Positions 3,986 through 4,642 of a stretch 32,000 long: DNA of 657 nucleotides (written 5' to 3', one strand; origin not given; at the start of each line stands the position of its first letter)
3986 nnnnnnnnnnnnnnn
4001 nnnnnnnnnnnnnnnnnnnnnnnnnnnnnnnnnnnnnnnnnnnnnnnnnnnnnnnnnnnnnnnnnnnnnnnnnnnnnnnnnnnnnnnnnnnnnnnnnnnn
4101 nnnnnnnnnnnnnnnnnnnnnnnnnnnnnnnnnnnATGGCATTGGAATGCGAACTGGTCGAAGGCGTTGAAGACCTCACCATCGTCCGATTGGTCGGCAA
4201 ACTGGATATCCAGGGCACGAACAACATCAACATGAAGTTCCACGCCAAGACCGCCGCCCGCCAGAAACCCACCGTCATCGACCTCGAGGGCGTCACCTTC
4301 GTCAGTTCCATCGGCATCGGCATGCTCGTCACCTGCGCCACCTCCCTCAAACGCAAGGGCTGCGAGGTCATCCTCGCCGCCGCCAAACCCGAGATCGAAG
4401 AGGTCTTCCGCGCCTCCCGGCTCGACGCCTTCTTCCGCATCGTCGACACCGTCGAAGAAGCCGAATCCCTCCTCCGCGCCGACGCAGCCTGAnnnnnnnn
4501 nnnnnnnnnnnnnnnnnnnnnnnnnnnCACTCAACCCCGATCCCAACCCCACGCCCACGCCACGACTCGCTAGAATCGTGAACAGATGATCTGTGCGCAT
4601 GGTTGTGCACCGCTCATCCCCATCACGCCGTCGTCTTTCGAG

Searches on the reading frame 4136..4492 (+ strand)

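Call 48: search_protein_families(library=pfam, proteins=[window:4136-4492:+], max_evalue=0.01)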
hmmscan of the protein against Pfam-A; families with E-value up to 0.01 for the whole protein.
window:4136-4492:+ (118 aa): 2 families
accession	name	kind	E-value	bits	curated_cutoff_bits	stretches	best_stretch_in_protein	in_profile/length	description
PF01740.26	STAS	-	2.6e-20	72.6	22.6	1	8-109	4-106/106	STAS domain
PF13466.11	STAS_2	-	6.7e-12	45.9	29.2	1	17-97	1-80/80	STAS domain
